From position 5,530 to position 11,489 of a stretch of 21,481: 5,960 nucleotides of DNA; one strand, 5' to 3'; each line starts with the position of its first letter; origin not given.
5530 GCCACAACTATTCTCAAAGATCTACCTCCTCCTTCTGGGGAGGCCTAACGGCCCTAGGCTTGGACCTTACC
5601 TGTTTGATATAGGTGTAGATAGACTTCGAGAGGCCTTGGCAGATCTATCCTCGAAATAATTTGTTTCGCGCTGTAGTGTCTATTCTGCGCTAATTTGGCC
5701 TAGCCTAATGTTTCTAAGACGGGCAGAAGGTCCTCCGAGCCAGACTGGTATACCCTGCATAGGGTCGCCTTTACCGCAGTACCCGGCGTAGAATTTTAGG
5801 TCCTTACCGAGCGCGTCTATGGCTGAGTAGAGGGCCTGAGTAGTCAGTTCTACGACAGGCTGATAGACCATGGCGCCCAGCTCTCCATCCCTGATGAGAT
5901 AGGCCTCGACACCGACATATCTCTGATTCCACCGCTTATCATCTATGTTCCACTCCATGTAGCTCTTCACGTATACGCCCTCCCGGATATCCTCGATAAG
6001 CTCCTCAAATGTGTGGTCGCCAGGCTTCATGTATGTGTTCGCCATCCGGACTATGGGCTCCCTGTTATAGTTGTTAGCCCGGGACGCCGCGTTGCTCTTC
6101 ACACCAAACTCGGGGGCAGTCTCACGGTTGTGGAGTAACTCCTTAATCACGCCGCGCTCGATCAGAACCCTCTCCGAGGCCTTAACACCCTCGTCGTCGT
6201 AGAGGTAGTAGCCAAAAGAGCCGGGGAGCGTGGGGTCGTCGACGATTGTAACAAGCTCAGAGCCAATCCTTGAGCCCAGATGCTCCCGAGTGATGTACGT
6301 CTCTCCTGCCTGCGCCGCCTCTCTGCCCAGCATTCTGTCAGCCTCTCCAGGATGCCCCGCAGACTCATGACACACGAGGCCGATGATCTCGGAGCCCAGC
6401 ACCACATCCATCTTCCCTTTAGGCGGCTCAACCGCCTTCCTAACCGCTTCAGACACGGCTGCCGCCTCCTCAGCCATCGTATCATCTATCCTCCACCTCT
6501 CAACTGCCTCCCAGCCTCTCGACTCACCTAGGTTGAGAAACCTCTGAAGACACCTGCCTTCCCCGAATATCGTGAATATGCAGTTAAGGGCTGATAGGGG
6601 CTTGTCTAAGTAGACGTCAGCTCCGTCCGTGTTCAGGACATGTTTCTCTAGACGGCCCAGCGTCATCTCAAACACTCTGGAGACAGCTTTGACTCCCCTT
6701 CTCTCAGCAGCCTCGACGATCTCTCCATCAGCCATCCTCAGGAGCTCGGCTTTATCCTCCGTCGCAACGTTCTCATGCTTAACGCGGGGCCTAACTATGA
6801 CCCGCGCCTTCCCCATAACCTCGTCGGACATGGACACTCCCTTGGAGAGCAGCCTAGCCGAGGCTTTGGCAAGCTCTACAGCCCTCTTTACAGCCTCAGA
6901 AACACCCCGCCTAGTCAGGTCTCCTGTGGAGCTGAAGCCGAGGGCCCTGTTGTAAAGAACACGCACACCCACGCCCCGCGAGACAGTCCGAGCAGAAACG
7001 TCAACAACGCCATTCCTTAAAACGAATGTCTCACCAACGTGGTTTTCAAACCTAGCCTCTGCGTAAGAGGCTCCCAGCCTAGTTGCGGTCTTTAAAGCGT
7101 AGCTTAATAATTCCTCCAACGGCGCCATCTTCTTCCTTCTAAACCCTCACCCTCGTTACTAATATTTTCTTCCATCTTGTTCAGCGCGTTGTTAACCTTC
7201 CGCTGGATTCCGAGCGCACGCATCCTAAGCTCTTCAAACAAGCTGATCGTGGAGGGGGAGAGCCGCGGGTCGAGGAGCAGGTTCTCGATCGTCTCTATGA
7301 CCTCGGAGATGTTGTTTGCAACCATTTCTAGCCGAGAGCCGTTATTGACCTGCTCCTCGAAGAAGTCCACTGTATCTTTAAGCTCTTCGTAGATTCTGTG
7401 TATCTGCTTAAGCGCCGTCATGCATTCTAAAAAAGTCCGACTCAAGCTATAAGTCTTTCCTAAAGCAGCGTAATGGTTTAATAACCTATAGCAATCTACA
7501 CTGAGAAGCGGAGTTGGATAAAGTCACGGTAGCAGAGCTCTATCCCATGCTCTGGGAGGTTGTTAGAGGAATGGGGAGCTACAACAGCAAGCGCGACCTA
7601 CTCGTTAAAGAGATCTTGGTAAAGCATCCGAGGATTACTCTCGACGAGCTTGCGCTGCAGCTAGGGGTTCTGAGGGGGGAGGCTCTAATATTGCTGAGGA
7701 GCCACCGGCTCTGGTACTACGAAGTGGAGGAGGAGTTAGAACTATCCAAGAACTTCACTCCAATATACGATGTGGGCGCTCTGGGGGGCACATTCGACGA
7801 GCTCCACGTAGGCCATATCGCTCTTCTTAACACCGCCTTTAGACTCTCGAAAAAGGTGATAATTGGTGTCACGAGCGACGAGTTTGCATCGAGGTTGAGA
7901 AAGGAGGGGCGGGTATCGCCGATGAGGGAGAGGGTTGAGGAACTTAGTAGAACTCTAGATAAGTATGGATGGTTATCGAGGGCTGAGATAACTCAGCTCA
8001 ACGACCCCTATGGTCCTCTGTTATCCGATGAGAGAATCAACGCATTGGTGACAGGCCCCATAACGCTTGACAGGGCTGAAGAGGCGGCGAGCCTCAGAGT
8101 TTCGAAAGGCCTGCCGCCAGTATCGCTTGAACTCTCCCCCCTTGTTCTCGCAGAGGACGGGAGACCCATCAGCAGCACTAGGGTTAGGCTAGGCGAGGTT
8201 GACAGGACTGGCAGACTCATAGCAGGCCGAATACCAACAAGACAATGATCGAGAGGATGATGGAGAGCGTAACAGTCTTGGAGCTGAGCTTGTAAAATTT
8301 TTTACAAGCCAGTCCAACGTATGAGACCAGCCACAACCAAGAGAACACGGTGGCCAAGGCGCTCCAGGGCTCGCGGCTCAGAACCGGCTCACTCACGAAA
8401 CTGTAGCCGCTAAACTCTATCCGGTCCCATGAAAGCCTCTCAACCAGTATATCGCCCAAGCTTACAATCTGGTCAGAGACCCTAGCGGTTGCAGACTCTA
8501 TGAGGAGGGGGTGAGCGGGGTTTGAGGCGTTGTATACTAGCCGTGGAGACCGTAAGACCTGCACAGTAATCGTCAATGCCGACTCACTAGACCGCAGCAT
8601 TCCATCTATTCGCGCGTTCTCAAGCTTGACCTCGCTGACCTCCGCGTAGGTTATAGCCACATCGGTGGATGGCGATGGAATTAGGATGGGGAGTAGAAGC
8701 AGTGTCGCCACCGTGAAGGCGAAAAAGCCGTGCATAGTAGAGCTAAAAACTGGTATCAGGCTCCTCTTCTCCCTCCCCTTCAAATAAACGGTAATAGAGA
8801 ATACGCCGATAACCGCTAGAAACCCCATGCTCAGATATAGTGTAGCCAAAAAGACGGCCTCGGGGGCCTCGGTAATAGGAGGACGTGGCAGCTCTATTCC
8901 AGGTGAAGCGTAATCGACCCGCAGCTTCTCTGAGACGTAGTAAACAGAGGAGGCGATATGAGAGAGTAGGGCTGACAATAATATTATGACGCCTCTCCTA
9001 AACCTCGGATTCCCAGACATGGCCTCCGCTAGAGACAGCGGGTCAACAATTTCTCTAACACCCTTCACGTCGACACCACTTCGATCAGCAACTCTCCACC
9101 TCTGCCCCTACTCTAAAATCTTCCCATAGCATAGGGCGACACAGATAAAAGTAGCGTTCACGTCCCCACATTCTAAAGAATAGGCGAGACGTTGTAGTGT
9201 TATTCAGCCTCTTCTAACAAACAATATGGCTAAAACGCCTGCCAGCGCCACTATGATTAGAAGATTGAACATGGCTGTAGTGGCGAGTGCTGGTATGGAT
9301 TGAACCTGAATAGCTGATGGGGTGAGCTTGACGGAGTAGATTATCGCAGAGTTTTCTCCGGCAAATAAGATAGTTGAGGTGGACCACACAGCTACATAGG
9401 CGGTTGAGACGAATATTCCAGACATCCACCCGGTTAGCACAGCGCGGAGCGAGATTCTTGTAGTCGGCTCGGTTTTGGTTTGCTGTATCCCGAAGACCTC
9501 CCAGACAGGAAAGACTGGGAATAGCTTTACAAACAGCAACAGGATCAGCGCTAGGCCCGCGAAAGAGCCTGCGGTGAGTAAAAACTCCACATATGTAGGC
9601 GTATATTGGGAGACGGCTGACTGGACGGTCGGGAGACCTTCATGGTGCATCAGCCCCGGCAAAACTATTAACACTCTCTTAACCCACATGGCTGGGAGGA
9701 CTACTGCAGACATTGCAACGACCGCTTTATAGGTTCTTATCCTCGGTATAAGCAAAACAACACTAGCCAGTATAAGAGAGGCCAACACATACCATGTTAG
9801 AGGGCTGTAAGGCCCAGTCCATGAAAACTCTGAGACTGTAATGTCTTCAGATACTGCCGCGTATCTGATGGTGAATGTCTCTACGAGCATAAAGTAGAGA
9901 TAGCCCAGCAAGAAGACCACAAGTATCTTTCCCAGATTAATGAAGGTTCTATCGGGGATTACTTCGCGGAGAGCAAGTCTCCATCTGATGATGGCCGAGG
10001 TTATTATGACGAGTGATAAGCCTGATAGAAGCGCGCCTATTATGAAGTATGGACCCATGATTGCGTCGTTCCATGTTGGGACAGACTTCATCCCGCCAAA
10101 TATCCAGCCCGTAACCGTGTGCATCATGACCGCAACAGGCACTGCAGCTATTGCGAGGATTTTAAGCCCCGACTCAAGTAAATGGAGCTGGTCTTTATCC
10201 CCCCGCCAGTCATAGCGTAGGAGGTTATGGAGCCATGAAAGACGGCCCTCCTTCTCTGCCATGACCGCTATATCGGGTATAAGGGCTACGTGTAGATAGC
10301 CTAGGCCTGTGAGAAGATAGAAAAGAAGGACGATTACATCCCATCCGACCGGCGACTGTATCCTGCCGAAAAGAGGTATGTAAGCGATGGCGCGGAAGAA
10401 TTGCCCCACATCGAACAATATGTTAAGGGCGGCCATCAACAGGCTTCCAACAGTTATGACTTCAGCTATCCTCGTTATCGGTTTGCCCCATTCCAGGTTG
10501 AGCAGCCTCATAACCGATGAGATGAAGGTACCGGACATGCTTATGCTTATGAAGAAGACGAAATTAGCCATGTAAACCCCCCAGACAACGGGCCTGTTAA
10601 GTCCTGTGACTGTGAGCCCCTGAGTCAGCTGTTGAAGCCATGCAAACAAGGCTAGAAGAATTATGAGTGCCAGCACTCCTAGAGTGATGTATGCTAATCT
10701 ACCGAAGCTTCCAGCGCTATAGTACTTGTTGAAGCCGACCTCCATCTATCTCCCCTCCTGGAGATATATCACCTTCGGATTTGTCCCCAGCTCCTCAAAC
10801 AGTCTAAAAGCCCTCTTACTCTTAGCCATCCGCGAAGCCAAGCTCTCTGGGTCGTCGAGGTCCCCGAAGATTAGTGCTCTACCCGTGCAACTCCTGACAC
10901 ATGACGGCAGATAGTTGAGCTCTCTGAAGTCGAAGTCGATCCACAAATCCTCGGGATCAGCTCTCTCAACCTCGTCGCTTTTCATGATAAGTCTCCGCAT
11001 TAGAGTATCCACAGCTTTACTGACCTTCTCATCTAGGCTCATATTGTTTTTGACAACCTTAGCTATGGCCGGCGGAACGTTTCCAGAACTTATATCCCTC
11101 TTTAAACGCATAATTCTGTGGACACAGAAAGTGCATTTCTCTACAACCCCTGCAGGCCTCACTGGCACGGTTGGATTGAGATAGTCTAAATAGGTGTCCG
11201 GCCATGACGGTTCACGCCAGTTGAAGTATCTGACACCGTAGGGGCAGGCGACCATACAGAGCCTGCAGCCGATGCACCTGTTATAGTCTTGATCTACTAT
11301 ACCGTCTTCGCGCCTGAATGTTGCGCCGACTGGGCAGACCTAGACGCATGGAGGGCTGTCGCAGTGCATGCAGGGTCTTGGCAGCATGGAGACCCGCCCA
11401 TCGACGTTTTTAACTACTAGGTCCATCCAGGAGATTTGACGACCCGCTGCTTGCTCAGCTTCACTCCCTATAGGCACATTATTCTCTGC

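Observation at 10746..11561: A single in-frame amber codon splits an otherwise intact PsrB-type Fe-S subunit inside a tightly coupled respiratory operon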

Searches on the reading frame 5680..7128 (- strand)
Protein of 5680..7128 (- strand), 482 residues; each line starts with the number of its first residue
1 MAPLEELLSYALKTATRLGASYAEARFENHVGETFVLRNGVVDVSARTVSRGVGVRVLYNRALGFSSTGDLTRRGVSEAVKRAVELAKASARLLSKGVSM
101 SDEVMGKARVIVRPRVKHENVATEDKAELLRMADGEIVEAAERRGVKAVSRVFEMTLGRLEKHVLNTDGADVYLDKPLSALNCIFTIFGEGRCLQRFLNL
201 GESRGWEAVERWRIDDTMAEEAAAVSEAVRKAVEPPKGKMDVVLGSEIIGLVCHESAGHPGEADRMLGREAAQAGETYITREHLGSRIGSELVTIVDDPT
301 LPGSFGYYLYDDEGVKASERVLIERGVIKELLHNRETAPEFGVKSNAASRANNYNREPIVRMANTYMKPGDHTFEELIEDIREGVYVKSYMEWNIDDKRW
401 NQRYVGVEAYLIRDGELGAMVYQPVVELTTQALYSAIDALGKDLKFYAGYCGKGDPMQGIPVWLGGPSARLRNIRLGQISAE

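Call 6: search_protein_families(library=pfam, proteins=[window:5680-7128:-])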
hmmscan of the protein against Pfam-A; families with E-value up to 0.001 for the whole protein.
window:5680-7128:- (482 aa): 3 families
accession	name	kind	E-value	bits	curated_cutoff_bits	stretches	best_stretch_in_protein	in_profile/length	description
PF19289.4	PmbA_TldD_3rd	-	1.6e-53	181.6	22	1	238-476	2-218/220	PmbA/TldA metallopeptidase C-terminal domain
PF01523.21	PmbA_TldD_1st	-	1e-13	51.6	20.9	1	23-87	1-65/65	PmbA/TldA metallopeptidase domain 1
PF19290.4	PmbA_TldD_2nd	-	1.9e-06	28.7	20.9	1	119-233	4-106/109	PmbA/TldA metallopeptidase central domain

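Call 17: find_encoding_contigs(protein=window:5680-7128:-, flank=10000, max_places=6)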
Protein window:5680-7128:- (482 aa): no gene with exactly this product is on record in the collection.

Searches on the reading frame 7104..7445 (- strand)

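Call 44: search_protein_families(library=pfam, proteins=[window:7104-7445:-], max_evalue=1)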
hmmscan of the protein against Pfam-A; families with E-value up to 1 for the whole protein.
window:7104-7445:- (113 aa): 3 families
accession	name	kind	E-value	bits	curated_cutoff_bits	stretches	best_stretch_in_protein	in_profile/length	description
PF19174.5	DUF5856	-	0.022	16.2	34.6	1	13-48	11-46/94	Family of unknown function (DUF5856)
PF21097.3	SR_plectin_7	-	0.043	14.7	27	1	20-75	37-92/116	Spectrin repeat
PF10732.14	DUF2524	-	0.049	14.4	25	1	9-55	1-48/84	Protein of unknown function (DUF2524)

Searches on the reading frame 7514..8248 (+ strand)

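Call 6: search_protein_families(library=pfam, proteins=[window:7514-8248:+])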
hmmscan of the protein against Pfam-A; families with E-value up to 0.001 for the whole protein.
window:7514-8248:+ (244 aa): 1 family
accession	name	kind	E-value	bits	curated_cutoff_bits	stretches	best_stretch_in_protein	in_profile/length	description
PF01467.32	CTP_transf_like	-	1.7e-14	54.6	21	1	90-225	2-131/133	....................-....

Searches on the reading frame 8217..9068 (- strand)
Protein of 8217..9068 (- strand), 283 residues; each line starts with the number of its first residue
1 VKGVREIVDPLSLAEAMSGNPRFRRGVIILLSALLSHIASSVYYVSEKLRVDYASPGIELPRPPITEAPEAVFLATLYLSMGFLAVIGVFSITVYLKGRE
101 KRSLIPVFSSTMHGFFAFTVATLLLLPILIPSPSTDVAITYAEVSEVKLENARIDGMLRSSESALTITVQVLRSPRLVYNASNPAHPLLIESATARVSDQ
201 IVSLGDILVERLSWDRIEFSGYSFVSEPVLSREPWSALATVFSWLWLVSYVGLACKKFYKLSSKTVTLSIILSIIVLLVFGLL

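Call 6: search_protein_families(library=pfam, proteins=[window:8217-9068:-])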
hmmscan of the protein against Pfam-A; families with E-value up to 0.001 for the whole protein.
window:8217-9068:- (283 aa): 0 families

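Call 25: search_protein_families(library=ncbifam, proteins=[window:8217-9068:-], max_evalue=0.00001)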
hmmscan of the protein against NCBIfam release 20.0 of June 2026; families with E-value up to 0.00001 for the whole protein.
window:8217-9068:- (283 aa): 0 families

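Call 44: search_protein_families(library=pfam, proteins=[window:8217-9068:-], max_evalue=1)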
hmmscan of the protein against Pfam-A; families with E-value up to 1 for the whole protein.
window:8217-9068:- (283 aa): 2 families
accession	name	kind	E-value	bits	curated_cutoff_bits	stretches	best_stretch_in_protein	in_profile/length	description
PF04893.22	Yip1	-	0.14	12.5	28.6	0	9-282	6-170/173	Yip1 domain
PF07048.16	DUF1331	-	0.18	11.9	25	1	86-104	8-26/35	Protein of unknown function (DUF1331)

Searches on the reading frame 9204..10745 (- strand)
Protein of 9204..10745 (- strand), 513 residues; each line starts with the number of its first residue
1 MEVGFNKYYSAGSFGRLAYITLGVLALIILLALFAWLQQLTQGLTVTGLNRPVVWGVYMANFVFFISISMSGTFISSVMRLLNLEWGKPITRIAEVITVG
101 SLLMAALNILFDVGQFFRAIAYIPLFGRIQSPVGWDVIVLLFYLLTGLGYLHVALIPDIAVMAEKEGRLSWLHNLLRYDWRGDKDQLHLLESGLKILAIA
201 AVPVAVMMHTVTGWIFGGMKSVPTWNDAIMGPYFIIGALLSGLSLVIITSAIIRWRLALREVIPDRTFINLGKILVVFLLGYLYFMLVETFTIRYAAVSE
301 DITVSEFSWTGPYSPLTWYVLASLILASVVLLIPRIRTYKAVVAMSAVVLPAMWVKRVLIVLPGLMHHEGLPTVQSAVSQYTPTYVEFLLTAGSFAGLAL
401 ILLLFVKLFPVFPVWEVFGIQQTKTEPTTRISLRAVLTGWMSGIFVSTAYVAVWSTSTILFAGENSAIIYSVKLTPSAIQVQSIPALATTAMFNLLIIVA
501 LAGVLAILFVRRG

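Call 6: search_protein_families(library=pfam, proteins=[window:9204-10745:-])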
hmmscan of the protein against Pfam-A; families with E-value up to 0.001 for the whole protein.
window:9204-10745:- (513 aa): 1 family
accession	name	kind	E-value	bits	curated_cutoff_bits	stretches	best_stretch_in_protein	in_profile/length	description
PF03916.19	NrfD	-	1.5e-27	97.5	25.8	1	46-366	2-310/313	Polysulphide reductase, NrfD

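Call 10: find_encoding_contigs(protein=window:9204-10745:-, flank=10000, max_places=10)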
Protein window:9204-10745:- (513 aa): no gene with exactly this product is on record in the collection.

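Call 25: search_protein_families(library=ncbifam, proteins=[window:9204-10745:-], max_evalue=0.00001)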
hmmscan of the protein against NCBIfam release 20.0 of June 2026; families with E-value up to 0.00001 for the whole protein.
window:9204-10745:- (513 aa): 2 families
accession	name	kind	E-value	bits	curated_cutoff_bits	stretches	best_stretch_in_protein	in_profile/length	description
NF045798.1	DsrP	equivalog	4.3e-34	118.5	350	2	19-148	13-137/346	sulfate reduction electron transfer complex DsrMKJOP subunit DsrP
NF008133.1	PRK10881.1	equivalog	4.2e-06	26.5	450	1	15-414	9-376/377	Ni/Fe-hydrogenase cytochrome b subunit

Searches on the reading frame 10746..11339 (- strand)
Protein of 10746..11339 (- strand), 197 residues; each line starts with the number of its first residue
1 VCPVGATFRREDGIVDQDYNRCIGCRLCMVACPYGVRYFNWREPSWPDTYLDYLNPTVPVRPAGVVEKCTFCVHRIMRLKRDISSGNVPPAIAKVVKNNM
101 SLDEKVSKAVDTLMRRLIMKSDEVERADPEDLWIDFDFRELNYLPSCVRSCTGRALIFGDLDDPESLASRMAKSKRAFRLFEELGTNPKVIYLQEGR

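Call 7: search_protein_families(library=pfam, proteins=[window:10746-11339:-])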
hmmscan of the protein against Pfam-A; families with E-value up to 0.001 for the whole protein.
window:10746-11339:- (197 aa): 8 families
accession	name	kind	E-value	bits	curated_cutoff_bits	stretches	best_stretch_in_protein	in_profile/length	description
PF13247.11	Fer4_11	-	4.5e-10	40.1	26.2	1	2-43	22-65/100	4Fe-4S dicluster domain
PF12838.12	Fer4_7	-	2.9e-07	31.3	27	2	1-36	11-52/52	4Fe-4S dicluster domain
PF00037.32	Fer4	-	1.4e-06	28.3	21.1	1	18-36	4-22/24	4Fe-4S binding domain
PF12837.12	Fer4_6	-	1.8e-06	28.1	25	1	18-36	5-23/24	4Fe-4S binding domain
PF13237.11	Fer4_10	-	5.5e-06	26.7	25.5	1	17-72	4-45/53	4Fe-4S dicluster domain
PF12797.12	Fer4_2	-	7.4e-06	26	24.5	1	17-34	5-22/22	4Fe-4S binding domain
PF13187.11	Fer4_9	-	3.6e-05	24.1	27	1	21-72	1-40/52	4Fe-4S dicluster domain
PF12800.12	Fer4_4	-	0.00022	21.7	24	1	20-35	2-17/17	4Fe-4S binding domain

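Call 33: list_cluster_members(proteins=[window:10746-11255:-, window:11343-11561:-, window:9204-10745:-, window:5680-7128:-, window:11564-13996:-, window:7514-8248:+, window:8217-9068:-, window:15887-16978:+])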
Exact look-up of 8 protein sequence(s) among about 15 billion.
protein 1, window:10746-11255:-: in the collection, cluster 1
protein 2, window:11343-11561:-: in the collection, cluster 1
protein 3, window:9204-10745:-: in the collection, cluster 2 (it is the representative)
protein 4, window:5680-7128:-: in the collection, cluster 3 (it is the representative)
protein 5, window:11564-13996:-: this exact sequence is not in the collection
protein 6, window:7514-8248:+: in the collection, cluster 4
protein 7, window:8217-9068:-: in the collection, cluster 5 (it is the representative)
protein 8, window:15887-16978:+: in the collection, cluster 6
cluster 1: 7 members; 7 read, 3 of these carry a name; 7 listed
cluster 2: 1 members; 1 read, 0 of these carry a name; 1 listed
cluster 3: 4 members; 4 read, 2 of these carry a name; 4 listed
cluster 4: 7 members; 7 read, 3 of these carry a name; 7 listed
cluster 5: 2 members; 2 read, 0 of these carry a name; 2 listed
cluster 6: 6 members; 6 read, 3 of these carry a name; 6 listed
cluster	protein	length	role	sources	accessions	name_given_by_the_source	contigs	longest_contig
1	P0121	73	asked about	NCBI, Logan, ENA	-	-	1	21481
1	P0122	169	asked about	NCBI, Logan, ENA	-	-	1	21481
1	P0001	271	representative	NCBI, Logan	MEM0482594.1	MAG: 4Fe-4S dicluster domain-containing protein [Nitrososphaerota archaeon]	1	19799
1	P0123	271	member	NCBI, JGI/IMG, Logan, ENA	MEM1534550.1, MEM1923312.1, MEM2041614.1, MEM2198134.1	MAG: 4Fe-4S dicluster domain-containing protein [Nitrososphaerota archaeon]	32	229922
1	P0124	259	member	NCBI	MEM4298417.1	MAG: 4Fe-4S dicluster domain-containing protein, partial [Nitrososphaerota archaeon]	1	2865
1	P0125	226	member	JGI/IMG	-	-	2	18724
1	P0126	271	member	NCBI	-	-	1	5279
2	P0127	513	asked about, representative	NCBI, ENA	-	-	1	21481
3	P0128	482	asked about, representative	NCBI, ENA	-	-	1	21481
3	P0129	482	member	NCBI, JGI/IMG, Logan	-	TldD protein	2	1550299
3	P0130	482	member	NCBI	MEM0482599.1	MAG: TldD/PmbA family protein [Nitrososphaerota archaeon]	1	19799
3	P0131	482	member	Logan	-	-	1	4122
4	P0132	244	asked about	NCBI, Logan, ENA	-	-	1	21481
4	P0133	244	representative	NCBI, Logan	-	-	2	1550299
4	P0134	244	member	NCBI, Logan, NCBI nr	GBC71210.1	Bifunctional protein HldE [Candidatus Calditenuaceae archaeon HR02]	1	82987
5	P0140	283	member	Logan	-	-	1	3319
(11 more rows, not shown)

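Call 35: find_encoding_contigs(protein=window:10746-11255:-, flank=10000, max_places=10)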
Protein window:10746-11255:- (169 aa): 1 contig read that carries it; 1 place shown.
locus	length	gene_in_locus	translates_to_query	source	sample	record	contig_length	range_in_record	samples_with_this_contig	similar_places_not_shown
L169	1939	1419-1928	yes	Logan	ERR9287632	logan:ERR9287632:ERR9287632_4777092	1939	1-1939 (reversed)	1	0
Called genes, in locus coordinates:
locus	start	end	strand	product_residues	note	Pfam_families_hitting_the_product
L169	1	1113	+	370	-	?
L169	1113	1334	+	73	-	PF12797:Fer4_2 (weak)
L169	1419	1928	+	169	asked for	-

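Call 42: find_encoding_contigs(protein=P0123, flank=3000, max_places=10)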
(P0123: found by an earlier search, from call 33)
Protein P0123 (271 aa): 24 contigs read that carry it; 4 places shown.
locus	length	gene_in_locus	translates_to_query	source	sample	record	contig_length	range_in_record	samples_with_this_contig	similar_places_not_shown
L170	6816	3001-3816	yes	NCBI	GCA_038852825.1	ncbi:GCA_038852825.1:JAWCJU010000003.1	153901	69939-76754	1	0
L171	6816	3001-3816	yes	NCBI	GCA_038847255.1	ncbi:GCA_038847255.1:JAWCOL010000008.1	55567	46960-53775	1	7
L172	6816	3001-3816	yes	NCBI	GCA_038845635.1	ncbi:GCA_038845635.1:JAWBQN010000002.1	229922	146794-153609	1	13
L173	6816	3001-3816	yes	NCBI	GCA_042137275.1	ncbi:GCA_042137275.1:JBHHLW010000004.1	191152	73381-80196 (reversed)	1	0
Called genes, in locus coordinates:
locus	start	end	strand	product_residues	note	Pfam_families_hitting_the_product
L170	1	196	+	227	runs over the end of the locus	PF22175:Ogg-HhH (weak), PF00730:HhH-GPD, PF10576:EndIII_4Fe-2S (faint)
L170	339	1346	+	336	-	PF04879:Molybdop_Fe4S4, PF00384:Molybdopterin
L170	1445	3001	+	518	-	PF00384:Molybdopterin, PF01568:Molydop_binding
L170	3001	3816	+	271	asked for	PF12797:Fer4_2 (weak), PF13183:Fer4_8 (faint), PF13237:Fer4_10 (faint), PF12838:Fer4_7, PF13247:Fer4_11, PF00037:Fer4 (weak), PF12797:Fer4_2 (weak), PF12837:Fer4_6 (weak), +1 more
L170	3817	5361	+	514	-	PF03916:NrfD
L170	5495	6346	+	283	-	-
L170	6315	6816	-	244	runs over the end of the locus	PF01467:CTP_transf_like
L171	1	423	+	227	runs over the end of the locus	PF22175:Ogg-HhH (weak), PF00730:HhH-GPD, PF10576:EndIII_4Fe-2S (faint)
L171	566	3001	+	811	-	PF04879:Molybdop_Fe4S4, PF00384:Molybdopterin, PF01568:Molydop_binding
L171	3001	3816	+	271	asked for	PF12797:Fer4_2 (weak), PF13183:Fer4_8 (faint), PF13237:Fer4_10 (faint), PF12838:Fer4_7, PF13247:Fer4_11, PF00037:Fer4 (weak), PF12797:Fer4_2 (weak), PF12837:Fer4_6 (weak), +1 more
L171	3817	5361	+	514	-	PF03916:NrfD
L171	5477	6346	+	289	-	-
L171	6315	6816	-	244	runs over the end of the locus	PF01467:CTP_transf_like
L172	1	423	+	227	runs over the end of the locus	PF22175:Ogg-HhH (weak), PF00730:HhH-GPD, PF10576:EndIII_4Fe-2S (faint)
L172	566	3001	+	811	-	PF04879:Molybdop_Fe4S4, PF00384:Molybdopterin, PF01568:Molydop_binding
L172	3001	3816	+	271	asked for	PF12797:Fer4_2 (weak), PF13183:Fer4_8 (faint), PF13237:Fer4_10 (faint), PF12838:Fer4_7, PF13247:Fer4_11, PF00037:Fer4 (weak), PF12797:Fer4_2 (weak), PF12837:Fer4_6 (weak), +1 more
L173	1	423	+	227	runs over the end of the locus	PF22175:Ogg-HhH (weak), PF00730:HhH-GPD, PF10576:EndIII_4Fe-2S (faint)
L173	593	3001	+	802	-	PF04879:Molybdop_Fe4S4, PF00384:Molybdopterin, PF01568:Molydop_binding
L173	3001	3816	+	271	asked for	PF12797:Fer4_2 (weak), PF13183:Fer4_8 (faint), PF13237:Fer4_10 (faint), PF12838:Fer4_7, PF13247:Fer4_11, PF00037:Fer4 (weak), PF12797:Fer4_2 (weak), PF12837:Fer4_6 (weak), +1 more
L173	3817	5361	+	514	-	PF03916:NrfD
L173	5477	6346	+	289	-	-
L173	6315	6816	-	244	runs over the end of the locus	PF01467:CTP_transf_like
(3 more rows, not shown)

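Call 51: find_encoding_contigs(protein=P0140, flank=10000, max_places=10)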
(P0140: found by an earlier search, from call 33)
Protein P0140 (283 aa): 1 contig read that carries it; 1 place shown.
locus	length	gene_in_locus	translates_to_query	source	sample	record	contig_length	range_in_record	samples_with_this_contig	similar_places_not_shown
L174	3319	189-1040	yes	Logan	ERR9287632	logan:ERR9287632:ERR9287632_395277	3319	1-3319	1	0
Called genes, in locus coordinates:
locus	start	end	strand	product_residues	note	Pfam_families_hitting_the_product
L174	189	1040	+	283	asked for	-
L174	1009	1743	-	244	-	PF01467:CTP_transf_like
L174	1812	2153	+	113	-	-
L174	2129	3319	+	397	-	?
